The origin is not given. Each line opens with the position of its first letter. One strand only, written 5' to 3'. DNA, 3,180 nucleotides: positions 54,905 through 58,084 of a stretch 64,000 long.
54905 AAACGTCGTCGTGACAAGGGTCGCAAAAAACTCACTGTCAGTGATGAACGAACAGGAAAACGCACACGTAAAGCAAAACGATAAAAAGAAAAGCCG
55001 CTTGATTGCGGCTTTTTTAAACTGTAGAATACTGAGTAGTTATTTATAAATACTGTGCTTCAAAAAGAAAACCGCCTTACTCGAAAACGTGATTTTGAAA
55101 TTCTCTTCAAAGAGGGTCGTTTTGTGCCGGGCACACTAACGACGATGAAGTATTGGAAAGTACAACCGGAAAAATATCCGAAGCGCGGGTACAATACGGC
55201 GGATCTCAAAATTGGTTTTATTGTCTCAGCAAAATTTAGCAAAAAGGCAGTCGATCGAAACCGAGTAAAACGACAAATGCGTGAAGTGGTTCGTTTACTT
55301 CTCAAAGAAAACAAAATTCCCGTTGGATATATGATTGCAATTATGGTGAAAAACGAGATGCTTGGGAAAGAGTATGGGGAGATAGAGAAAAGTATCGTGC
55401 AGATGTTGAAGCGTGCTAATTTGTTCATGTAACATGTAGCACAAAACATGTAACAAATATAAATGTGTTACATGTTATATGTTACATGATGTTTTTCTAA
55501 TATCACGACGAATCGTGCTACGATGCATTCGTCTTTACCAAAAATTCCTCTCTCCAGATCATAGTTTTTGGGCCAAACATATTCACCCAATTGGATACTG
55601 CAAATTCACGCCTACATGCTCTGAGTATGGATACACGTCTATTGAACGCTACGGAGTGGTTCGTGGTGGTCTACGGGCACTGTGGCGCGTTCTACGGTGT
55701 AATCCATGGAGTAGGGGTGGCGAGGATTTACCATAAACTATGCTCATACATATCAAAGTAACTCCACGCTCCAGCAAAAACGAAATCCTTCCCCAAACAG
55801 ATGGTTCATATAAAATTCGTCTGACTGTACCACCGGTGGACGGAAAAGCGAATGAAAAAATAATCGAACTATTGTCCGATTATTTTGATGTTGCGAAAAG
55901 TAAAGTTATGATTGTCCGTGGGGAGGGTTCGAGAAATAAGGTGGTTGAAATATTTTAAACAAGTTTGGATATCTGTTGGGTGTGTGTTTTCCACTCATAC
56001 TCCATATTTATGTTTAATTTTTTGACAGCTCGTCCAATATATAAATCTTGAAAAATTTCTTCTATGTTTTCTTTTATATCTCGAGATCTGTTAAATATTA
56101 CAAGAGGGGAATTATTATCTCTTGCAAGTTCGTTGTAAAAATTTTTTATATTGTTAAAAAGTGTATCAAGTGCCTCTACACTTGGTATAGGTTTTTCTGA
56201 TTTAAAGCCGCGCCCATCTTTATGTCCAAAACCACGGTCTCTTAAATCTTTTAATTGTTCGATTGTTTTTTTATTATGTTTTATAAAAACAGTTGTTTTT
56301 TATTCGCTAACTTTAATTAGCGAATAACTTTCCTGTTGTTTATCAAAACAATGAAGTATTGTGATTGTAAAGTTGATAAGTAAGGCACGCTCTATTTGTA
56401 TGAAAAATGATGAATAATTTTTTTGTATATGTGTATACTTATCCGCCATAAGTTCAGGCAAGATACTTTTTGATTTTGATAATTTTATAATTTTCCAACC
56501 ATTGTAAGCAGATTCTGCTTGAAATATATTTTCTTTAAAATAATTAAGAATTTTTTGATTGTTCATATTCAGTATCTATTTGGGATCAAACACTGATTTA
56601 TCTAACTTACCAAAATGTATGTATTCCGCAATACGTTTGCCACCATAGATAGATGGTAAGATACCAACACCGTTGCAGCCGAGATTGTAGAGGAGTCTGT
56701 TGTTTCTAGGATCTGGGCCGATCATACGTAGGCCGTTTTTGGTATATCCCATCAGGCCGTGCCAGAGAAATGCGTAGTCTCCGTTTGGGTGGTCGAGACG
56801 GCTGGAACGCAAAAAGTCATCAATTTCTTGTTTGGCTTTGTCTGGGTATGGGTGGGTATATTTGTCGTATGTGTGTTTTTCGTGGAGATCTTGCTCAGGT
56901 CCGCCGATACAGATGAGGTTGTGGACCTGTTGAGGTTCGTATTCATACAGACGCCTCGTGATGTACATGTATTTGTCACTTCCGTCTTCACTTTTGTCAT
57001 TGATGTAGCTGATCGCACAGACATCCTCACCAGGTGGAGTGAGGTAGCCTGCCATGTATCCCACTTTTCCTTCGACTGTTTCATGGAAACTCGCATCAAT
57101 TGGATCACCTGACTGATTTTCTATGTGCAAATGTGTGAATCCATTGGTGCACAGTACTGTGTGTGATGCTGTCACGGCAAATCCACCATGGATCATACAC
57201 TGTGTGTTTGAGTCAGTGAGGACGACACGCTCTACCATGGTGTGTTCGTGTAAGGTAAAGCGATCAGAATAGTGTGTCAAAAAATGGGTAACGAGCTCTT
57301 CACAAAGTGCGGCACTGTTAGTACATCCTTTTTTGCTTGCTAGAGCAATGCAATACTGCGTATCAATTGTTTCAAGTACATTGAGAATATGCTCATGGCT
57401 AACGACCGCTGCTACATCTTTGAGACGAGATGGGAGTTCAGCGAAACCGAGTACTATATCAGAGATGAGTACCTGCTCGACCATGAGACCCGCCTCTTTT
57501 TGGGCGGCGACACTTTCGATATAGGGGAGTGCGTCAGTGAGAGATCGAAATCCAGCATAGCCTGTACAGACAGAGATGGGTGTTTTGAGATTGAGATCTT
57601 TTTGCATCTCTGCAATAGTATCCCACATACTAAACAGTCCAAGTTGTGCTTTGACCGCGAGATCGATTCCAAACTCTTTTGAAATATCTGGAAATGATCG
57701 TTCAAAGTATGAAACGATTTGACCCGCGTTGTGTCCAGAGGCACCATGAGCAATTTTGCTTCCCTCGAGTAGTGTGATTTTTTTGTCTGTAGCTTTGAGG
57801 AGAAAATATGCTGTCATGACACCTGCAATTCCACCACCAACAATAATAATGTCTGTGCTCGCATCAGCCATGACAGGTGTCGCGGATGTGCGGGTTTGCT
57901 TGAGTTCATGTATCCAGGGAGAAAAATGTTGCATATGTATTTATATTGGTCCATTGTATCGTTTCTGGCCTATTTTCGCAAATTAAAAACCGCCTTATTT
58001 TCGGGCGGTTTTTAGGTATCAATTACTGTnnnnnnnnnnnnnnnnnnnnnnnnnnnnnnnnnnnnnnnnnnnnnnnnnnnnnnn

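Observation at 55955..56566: AT-rich islet with a 203-codon gene split by a single in-frame TAA, directly after a perfect 8-bp hairpin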

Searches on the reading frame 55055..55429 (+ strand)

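Call 16: search_protein_families(library=pfam, proteins=[window:55055-55429:+], max_evalue=0.001)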
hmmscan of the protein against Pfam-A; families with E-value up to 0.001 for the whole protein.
window:55055-55429:+ (125 aa): 1 family
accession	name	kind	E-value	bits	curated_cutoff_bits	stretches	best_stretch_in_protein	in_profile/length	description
PF00825.24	Ribonuclease_P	-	2.1e-21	76.4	22.3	1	2-121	1-108/109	Ribonuclease P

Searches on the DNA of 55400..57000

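Call 55: search_rna_families(source=window, start=55400, end=57000, threshold=evalue, max_evalue=1)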
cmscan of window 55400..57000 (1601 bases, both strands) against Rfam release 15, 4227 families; matches with E-value up to 1: 5.
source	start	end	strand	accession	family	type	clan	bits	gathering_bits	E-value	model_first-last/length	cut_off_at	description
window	55426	55493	-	RF00819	mir-246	Gene; miRNA;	-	27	60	0.0057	1-72/72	no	mir-246 microRNA precursor family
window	55846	55908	+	RF01709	Lacto-rpoB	Cis-reg;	-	24.7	40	0.47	1-58/58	no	Lacto-rpoB RNA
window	55428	55495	+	RF00819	mir-246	Gene; miRNA;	-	23.8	60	0.044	1-72/72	no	mir-246 microRNA precursor family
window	55426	55488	+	RF01666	rox2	Cis-reg;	-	23.7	55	0.35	7-65/71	no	Drosophila rox2 ncRNA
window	55429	55495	-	RF00833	mir-70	Gene; miRNA;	-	22.3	90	0.23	1-79/79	no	mir-70 microRNA precursor family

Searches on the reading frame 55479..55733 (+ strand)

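Call 16: search_protein_families(library=pfam, proteins=[window:55479-55733:+], max_evalue=0.001)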
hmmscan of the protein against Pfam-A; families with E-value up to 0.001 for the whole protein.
window:55479-55733:+ (85 aa): 1 family
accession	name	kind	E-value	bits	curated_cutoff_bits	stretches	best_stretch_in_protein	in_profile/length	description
PF01809.23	YidD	-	2.2e-23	82.2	27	1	11-83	2-65/67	Putative membrane protein insertion efficiency factor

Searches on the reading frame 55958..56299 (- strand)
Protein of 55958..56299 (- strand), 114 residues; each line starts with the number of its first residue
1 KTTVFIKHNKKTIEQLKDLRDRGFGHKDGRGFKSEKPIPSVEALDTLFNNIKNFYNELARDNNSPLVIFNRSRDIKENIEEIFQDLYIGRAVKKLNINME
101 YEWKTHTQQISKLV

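Call 7: search_protein_families(library=pfam, proteins=[window:55958-56299:-], max_evalue=1)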
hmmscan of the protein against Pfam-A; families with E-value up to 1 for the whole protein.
seq(114 aa): 1 family
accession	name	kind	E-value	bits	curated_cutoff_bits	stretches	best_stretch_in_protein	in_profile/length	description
PF18734.6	HEPN_AbiU2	-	5.2e-05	23.2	26.8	1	8-60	115-170/193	AbiU2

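Call 8: search_protein_families(library=padloc, proteins=[window:55958-56299:-], max_evalue=1)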
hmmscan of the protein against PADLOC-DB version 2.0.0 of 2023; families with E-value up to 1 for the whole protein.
seq(114 aa): 0 families

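Call 45: find_homologous_proteins(query=window:55958-56299:-, max_evalue=0.01)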
Query seq(114 aa): 1 candidates shared short words with the query, none scored E <= 0.01.

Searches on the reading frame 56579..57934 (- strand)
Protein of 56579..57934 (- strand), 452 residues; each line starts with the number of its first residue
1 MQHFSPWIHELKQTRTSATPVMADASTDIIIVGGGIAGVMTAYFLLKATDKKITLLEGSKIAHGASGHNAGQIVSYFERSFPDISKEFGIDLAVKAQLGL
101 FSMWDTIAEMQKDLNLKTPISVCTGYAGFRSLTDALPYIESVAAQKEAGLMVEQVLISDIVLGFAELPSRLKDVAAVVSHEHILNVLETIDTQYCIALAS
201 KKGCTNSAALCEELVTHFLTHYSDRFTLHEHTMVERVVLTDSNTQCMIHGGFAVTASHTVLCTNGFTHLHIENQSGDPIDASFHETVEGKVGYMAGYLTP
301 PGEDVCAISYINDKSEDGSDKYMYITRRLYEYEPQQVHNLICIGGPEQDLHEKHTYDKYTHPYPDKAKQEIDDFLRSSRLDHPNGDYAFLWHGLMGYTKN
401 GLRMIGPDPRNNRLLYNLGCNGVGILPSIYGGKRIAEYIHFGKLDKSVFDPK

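Call 16: search_protein_families(library=pfam, proteins=[window:56579-57934:-], max_evalue=0.001)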
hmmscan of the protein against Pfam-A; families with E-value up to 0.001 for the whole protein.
window:56579-57934:- (452 aa): 4 families
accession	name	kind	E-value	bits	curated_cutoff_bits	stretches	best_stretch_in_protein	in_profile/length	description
PF01266.30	DAO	-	6.4e-28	98.7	27.9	1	28-437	1-352/353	FAD dependent oxidoreductase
PF01946.23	Thi4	-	1e-05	25.4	26.2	1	16-90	7-82/235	Thi4 family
PF04820.20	Trp_halogenase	-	0.00017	21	21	1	28-67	1-43/458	Tryptophan halogenase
PF13450.12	NAD_binding_8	-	0.00039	21.1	21.9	1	31-57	1-26/68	NAD(P)-binding Rossmann-like domain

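Call 28: list_cluster_members(proteins=[window:56303-56566:-, P0001, P0003, P0004, P0005, P0006, P0007, P0009, P0011, window:56579-57934:-])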
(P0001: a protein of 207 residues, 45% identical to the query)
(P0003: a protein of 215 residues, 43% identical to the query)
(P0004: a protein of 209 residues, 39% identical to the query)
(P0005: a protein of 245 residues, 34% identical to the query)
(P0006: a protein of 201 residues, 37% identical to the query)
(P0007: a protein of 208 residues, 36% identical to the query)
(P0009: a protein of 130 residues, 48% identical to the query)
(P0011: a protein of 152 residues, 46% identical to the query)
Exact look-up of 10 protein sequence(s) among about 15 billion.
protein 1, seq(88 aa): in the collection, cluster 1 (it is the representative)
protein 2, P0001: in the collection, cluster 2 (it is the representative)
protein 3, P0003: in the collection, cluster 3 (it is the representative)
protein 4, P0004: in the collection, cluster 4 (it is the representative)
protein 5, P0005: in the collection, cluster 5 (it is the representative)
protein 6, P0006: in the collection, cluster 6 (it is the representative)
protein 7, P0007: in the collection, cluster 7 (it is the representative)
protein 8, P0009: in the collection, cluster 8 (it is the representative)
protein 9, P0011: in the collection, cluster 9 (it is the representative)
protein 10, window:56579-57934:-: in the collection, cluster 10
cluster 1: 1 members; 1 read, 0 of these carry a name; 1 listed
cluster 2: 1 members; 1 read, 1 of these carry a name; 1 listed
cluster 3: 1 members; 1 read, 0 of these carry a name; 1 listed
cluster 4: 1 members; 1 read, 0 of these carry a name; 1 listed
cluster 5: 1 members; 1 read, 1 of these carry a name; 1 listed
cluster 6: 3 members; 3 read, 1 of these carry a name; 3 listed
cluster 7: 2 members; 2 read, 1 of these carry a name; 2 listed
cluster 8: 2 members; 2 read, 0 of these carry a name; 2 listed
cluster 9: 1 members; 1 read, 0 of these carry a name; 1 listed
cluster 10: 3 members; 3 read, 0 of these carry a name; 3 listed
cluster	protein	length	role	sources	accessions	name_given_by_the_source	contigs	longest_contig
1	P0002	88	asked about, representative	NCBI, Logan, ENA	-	-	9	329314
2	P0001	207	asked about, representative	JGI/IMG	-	hypothetical protein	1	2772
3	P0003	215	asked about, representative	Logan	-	-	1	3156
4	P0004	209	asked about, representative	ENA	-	-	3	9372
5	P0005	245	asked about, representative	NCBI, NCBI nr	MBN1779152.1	MAG: hypothetical protein JW816_02965, partial [Candidatus Buchananbacteria bacterium] | hypothetical protein [Candidatus Buchananbacteria bacterium]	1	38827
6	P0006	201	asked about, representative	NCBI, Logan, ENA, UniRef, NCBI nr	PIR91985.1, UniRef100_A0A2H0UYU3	hypothetical protein COU01_04125 [Candidatus Falkowbacteria bacterium ... | HEPN AbiU2-like domain-containing protein n=1 Tax=Candidatus Falkowbacteria bacterium ... | MAG: hypothetical protein COU01_04125 [Candidatus Falkowbacteria bacterium ...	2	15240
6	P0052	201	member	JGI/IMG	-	-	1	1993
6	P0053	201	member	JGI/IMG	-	-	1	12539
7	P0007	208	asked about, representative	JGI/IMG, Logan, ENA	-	hypothetical protein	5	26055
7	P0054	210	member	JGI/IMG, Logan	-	-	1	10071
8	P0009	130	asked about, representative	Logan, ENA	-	-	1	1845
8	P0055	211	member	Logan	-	-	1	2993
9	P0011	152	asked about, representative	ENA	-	-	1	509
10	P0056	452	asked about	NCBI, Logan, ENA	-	-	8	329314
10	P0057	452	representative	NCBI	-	-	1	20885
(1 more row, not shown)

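Call 39: find_related_loci(query=window:56579-57934:-, collection=genome_contigs, flank=5000)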
Query window:56579-57934:- (452 aa) in genome_contigs; peptide patterns used: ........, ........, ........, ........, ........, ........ (x = any residue, [..] = any of these).
19 stretches matched a pattern, but none encodes a relative of the query by tblastn (E <= 1e-3).
